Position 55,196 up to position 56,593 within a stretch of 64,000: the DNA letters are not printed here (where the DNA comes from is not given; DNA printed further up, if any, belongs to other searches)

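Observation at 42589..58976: Two tandem modules of Liv-type ABC importer + corrinoid protein + URO-D-family methyltransferase sharing one methyl-THF:corrinoid methyltransferase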

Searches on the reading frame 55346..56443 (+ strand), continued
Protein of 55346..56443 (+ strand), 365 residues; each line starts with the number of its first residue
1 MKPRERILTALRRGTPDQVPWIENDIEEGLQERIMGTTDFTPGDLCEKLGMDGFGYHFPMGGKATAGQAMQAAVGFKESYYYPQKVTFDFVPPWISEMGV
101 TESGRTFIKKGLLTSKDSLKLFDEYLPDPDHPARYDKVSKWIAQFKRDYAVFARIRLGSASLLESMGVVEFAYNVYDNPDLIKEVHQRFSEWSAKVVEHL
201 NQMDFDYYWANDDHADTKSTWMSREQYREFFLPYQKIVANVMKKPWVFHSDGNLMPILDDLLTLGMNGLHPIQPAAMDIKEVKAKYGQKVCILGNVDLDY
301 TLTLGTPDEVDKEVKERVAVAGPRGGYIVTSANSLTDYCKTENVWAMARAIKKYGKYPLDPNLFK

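Call 51: find_related_loci(query=A1, collection=genome_contigs, flank=10000)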
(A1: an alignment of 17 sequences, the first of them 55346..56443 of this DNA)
Query A1 (365 aa) in genome_contigs; peptide patterns used: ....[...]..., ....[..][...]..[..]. (x = any residue, [..] = any of these).
180 stretches matched a pattern; 103 encode a relative of the query (tblastn E <= 1e-3); the best 80 are kept; 80 distinct loci.
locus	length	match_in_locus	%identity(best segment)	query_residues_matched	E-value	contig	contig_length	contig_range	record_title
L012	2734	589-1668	91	1-360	0e+0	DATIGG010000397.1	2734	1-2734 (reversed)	MAG TPA_asm: Thermodesulfobacteriota bacterium isolate SMAG_U16415 k141_892378, whole genome shotgun sequence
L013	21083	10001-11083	87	1-360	0e+0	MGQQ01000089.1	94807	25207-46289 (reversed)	MAG: Deltaproteobacteria bacterium RBG_16_49_23 RBG_16_scaffold_327, whole genome shotgun sequence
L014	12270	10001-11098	88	1-365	0e+0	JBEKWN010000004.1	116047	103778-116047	MAG: Thermodesulfobacteriota bacterium isolate SPRUCE 629 SPRUCE_629_4, whole genome shotgun sequence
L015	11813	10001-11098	83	1-365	0e+0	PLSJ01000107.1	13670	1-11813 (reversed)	MAG: Syntrophaceae bacterium isolate bog_1155 73.20120700_S1D.399_contig_53449, whole genome shotgun sequence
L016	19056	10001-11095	83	1-365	0e+0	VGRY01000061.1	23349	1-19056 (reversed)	MAG: Deltaproteobacteria bacterium isolate K_DeepCast_100m_mx_276 K_DeepCast_100m_mx_276_Ga0194127_10002757, whole genom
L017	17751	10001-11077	82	2-359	0e+0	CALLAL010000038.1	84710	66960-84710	MAG: uncultured bacterium isolate N1_Bin_METABAT__110_1 genome assembly, contig: c_000000408873, whole genome shotgun se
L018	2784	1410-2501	82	1-363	0e+0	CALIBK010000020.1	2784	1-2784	MAG: uncultured bacterium isolate S1_Bin_MAXBIN__233_1 genome assembly, contig: c_000001776407, whole genome shotgun seq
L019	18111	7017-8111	85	1-365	0e+0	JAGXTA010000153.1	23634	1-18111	MAG: Deltaproteobacteria bacterium isolate CROMO_BS_46_3 c_000000847937, whole genome shotgun sequence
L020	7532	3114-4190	72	1-357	0e+0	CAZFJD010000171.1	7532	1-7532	MAG TPA_asm: uncultured Syntrophaceae bacterium isolate binchicken_co325_68 genome assembly, contig: NODE_4446_length_75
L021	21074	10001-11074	68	1-357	0e+0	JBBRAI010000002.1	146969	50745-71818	MAG: Burkholderiales bacterium isolate Co_metawrap_2285 Cmw_2285_k141_6249315_length_146969_cov_27.0000, whole genome sh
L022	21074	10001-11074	68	1-357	0e+0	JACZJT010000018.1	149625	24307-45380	MAG: Burkholderiales bacterium isolate MAG26 betaproteobacteria_1_contig_301981, whole genome shotgun sequence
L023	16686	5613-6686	68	1-357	0e+0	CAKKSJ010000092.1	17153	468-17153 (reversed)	Burkholderiales bacterium isolate Hainich-H52-bin064-1 genome assembly, contig: H52-bin064_1_Hain_H52_02um_R2_2149_lengt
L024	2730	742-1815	68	1-357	0e+0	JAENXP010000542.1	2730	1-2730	MAG: Burkholderiales bacterium isolate 14_8_m_bin33 k141_1199494_length_2730_cov_10.0000, whole genome shotgun sequence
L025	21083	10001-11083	69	1-357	1e-180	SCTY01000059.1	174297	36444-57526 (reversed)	MAG: Betaproteobacteria bacterium isolate FW602_bin.15 FW602_bin.15-111087, whole genome shotgun sequence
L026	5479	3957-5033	68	1-357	0e+0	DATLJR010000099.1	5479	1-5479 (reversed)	MAG TPA_asm: Pseudolabrys sp. isolate SMAG_U13701 k141_2093287, whole genome shotgun sequence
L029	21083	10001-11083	67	1-357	1e-176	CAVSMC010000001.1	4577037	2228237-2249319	MAG: uncultured beta proteobacterium isolate MFD04944.bin.1.190 genome assembly, contig: contig_14578, whole genome shot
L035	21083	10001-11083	66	1-357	2e-174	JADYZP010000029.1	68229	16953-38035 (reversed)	MAG: Burkholderiales bacterium isolate SJ575 c_000000597377, whole genome shotgun sequence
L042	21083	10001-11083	66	1-357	2e-172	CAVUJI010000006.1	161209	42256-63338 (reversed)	MAG: uncultured beta proteobacterium isolate MFD01721.bin.2.93 genome assembly, contig: contig_6212, whole genome shotgu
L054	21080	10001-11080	65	1-357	5e-169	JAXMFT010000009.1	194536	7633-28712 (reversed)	MAG: Burkholderiales bacterium isolate STL-PRO94 C3.35.fa-9, whole genome shotgun sequence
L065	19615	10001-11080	63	1-357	1e-165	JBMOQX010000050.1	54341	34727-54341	MAG: Pseudomonadota bacterium isolate Betzabe_MAG165 MAG165_50, whole genome shotgun sequence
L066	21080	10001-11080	64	1-357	6e-165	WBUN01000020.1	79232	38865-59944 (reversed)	MAG: Hyphomicrobiaceae bacterium isolate SB17 contig_232, whole genome shotgun sequence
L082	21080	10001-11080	61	1-357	9e-154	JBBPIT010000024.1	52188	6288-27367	MAG: Pseudomonadota bacterium isolate BPF1-28-30_bin_3 NODE_90_length_52188_cov_17.935722, whole genome shotgun sequence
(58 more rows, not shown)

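Call 60: search_protein_families(library=pfam, proteins=[L022:13819-15252:+, L065:17617-18963:-, L035:4294-5367:+, L082:16145-18079:+, L054:5964-6503:+, L029:16114-17031:+, L029:1063-2430:+, L008:8557-9924:+, L042:18851-19678:+, L066:8303-9013:+], max_evalue=0.00001)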
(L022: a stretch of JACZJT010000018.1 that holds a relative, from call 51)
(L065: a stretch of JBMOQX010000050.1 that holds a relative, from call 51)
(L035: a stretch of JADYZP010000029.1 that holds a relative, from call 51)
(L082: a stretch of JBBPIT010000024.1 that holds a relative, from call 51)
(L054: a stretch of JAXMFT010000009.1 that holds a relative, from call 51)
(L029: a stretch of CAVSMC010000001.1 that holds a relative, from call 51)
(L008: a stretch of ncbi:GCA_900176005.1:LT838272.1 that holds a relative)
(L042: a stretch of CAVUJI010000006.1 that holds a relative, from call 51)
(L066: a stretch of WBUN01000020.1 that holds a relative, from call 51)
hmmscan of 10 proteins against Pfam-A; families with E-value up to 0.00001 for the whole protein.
L022:13819-15252:+ (477 aa): 2 families
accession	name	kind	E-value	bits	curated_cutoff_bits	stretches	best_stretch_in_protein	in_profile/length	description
PF02219.23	MTHFR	-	1.2e-34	120.5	24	1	165-455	3-287/287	Methylenetetrahydrofolate reductase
PF12225.13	DUF5981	-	8.9e-23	80.2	23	1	39-111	2-74/95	Methylene-tetrahydrofolate reductase C terminal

L065:17617-18963:- (448 aa): 1 family
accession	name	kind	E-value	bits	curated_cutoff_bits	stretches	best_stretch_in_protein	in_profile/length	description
PF06808.19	DctM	-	7.1e-76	256.1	23.8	1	11-437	1-413/413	Tripartite ATP-independent periplasmic transporter, DctM component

L035:4294-5367:+ (357 aa): 1 family
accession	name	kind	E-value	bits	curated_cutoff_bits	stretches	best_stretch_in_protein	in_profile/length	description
PF03480.18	DctP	-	3.2e-42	145.3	23.4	1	53-334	4-285/286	Bacterial extracellular solute-binding protein, family 7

L082:16145-18079:+ (644 aa): 2 families
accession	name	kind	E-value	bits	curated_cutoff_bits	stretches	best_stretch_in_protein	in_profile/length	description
PF02310.24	B12-binding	-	3e-27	95.3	32.1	1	515-628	1-120/121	B12 binding domain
PF02607.22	B12-binding_2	-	7e-15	55.4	23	1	431-502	3-73/74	B12 binding domain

L054:5964-6503:+ (179 aa): 1 family
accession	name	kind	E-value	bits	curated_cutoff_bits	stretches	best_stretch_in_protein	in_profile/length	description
PF04290.18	DctQ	-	1.3e-27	96.7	28.3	1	39-172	1-131/132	Tripartite ATP-independent periplasmic transporters, DctQ component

L029:16114-17031:+ (305 aa): 1 family
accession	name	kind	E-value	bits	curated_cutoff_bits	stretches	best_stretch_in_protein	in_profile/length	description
PF05721.19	PhyH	-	1.7e-25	91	22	1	31-236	4-211/213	Phytanoyl-CoA dioxygenase (PhyH)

L029:1063-2430:+ (455 aa): 4 families
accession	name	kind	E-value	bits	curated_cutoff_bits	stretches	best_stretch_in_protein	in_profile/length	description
PF12831.13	FAD_oxidored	-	8e-122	408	27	1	26-445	1-415/416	FAD dependent oxidoreductase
PF01266.30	DAO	-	8.4e-09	35.8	27.9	1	26-105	1-79/353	FAD dependent oxidoreductase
PF00890.30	FAD_binding_2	-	3.6e-07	30.2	20.4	1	26-93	1-72/414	FAD binding domain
PF01946.23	Thi4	-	2.3e-06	27.4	26.2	1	22-66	15-60/235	Thi4 family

L008:8557-9924:+ (455 aa): 3 families
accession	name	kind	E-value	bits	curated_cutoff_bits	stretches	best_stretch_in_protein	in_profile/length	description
PF07690.21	MFS_1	-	2.6e-52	178.3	33.4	2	39-323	7-259/347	Major Facilitator Superfamily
PF00083.30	Sugar_tr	-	1.2e-44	153.4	22.3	1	56-454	39-449/452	Sugar (and other) transporter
PF06779.20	MFS_4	-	2e-07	31.1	26.3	0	47-205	12-174/364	Uncharacterised MFS-type transporter YbfB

L042:18851-19678:+ (275 aa): 0 families

L066:8303-9013:+ (236 aa): 2 families
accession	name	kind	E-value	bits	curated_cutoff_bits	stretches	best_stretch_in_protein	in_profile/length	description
PF00392.27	GntR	-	3.7e-21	75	27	1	20-82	1-64/64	Bacterial regulatory proteins, gntR family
PF07729.17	FCD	-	2.2e-20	73.8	24.3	1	93-214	2-123/125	FCD domain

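Call 87: search_solved_structures(query=L035:4294-5367:+, max_evalue=0.00001)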
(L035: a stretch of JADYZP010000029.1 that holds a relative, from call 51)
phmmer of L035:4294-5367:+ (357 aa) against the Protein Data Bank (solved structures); distinct sequences matched with E-value up to 0.00001: 83 (the best 60 are shown).
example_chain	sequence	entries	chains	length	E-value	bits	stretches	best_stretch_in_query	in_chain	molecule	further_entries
2zzv_A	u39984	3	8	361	9.9e-71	241.7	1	11-356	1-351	ABC transporter, solute-binding protein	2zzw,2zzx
7e9y_A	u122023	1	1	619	3.9e-60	206.8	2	39-228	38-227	Lactate-binding periplasmic protein TTHA0766,Lactate-binding periplasmic protein TTHA0766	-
8zmz_A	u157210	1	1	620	2e-56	194.6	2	39-227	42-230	Lactate-binding periplasmic protein TTHA0766,Red fluorescent protein drFP583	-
4pe3_A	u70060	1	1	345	4.9e-55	190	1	47-357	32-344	TRAP dicarboxylate transporter-DctP subunit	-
4yzz_A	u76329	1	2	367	3.5e-37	131.3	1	15-344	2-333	TRAP TRANSPORTER SOLUTE BINDING PROTEIN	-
4yic_A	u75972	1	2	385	4.1e-37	131.1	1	15-344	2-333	TRAP TRANSPORTER SOLUTE BINDING PROTEIN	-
7ug8_A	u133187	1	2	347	1.2e-33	119.7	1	46-331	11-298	Ketoacid-binding protein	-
5cm6_A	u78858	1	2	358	1.3e-29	106.4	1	47-291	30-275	TRAP dicarboxylate transporter-DctP subunit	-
4pet_A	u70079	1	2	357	5e-29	104.5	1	47-297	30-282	Extracellular solute-binding protein, family 7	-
2hzk_A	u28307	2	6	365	4.1e-25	91.6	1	16-349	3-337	TRAP-T family sorbitol/mannitol transporter, periplasmic binding protein, SmoM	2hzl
4n6d_A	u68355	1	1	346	4.8e-15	58.5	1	25-336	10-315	TRAP dicarboxylate transporter-DctP subunit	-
4uab_A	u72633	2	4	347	5e-15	58.5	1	44-335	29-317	Twin-arginine translocation pathway signal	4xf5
4p47_A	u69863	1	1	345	1.2e-14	57.2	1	36-308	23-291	TRAP dicarboxylate transporter, DctP subunit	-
4nn3_A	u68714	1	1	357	2.2e-13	53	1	60-281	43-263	TRAP dicarboxylate transporter, DctP subunit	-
8t9t_A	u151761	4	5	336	7.3e-13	51.4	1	18-284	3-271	Isethionate-binding periplasmic protein DctP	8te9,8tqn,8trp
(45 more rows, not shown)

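Call 88: predict_structure(alignment_id=A1)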
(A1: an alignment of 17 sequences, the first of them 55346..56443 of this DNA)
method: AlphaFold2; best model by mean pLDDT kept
length: 365 residues; sequences in the alignment: 17
mean_pLDDT: 85.6   pTM: 0.87
mean pLDDT of the five models: 85.6, 84.8, 80.2, 77.1, 70.4
residues with pLDDT >= 90: 188; 70-90: 131; 50-70: 29; < 50: 17
segments of 3 or more residues with pLDDT < 50: 61-70, 301-303
pLDDT, mean of each block of 10 residues (from residue 1): 97 97 86 88 91 76 43 63 81 70 58 83 85 90 91 93 86 90 95 97 96 83 92 98 95 89 96 79 93 82 71 93 93 78 93 95 82
secondary structure, 60 per line:
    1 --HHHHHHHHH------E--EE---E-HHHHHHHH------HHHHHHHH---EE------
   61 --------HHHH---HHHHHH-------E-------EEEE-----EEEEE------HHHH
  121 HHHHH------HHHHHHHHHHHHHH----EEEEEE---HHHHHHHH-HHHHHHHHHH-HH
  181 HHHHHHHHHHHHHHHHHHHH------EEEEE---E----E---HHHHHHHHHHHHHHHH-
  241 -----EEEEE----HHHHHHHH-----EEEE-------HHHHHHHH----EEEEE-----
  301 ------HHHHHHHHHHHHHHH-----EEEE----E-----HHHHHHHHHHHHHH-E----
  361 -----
elements in order: H3-11 H28-35 H42-49 H69-72 H76-81 E97-100 E106-110 H117-125 H132-145 E150-155 H159-166 H168-177 H179-200 E207-211 H224-239 E246-250 H255-262 E268-271 H279-286 E291-295 H307-321 E327-330 H341-354

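Call 92: fold_search(model_id=the predicted structure, library=pdb)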
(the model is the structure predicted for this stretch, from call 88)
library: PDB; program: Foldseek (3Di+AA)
matches with E <= 10: 1532; with E <= 0.001: 73
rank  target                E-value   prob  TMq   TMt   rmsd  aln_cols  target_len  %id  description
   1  4ay8_A                1.1e-15  1.00  0.70  0.75   4.9       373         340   17  SeMet-derivative of a methyltransferase from M. mazei (released 2012-10-31)
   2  4ay7_A                1.1e-14  1.00  0.67  0.72   6.0       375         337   17  methyltransferase from Methanosarcina mazei (released 2012-10-31)
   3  2eja_A                2.4e-14  1.00  0.62  0.66   7.6       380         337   13  Crystal Structure Of Uroporphyrinogen Decarboxylase From Aquifex aeolicus (released 2008-03-18)
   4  2eja_B                1.4e-13  1.00  0.61  0.66   7.6       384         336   12  Crystal Structure Of Uroporphyrinogen Decarboxylase From Aquifex aeolicus (released 2008-03-18)
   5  6w2o                  2.1e-12  1.00  0.67  0.68   5.7       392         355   13  Crystal structure of uroporphyrinogen III decarboxylate (hemE) from Stenotrophomonas maltophilia (released 2020-04-22)
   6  1jpi                  2.2e-12  1.00  0.63  0.64   7.2       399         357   13  Phe232Leu mutant of human UROD, human uroporphyrinogen III decarboxylase (released 2001-12-19)
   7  1jpk                  2.8e-12  1.00  0.61  0.62   7.4       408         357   13  Gly156Asp mutant of Human UroD, human uroporphyrinogen III decarboxylase (released 2001-12-19)
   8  1jph                  6.4e-12  1.00  0.63  0.65   7.3       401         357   13  Ile260Thr mutant of Human UroD, human uroporphyrinogen III decarboxylase (released 2001-12-19)
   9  3cyv                  7.6e-12  1.00  0.64  0.66   7.9       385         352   15  Crystal structure of uroporphyrinogen decarboxylase from Shigella flexineri: new insights into its catalytic mechanism (released 2009-04-28)
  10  4zr8_B                7.6e-12  1.00  0.65  0.66   8.5       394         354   13  Structure of uroporphyrinogen decarboxylase from Acinetobacter baumannii (released 2015-06-03)
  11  1uro                  1.1e-11  1.00  0.63  0.64   7.5       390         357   14  UROPORPHYRINOGEN DECARBOXYLASE (released 1998-08-26)
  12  4exq                  1.5e-11  1.00  0.60  0.62   8.0       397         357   13  CRYSTAL STRUCTURE of UROPORPHYRINOGEN DECARBOXYLASE (UPD) FROM BURKHOLDERIA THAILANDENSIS E264 (released 2012-05-16)
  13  3gw0                  1.8e-11  1.00  0.64  0.66   8.2       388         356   14  UROD mutant G318R (released 2009-07-07)
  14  1r3y                  2.0e-11  1.00  0.62  0.63   7.5       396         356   13  Uroporphyrinogen Decarboxylase in complex with coproporphyrinogen-III (released 2003-12-09)
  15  4zr8_A                2.1e-11  1.00  0.65  0.67   5.3       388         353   12  Structure of uroporphyrinogen decarboxylase from Acinetobacter baumannii (released 2015-06-03)
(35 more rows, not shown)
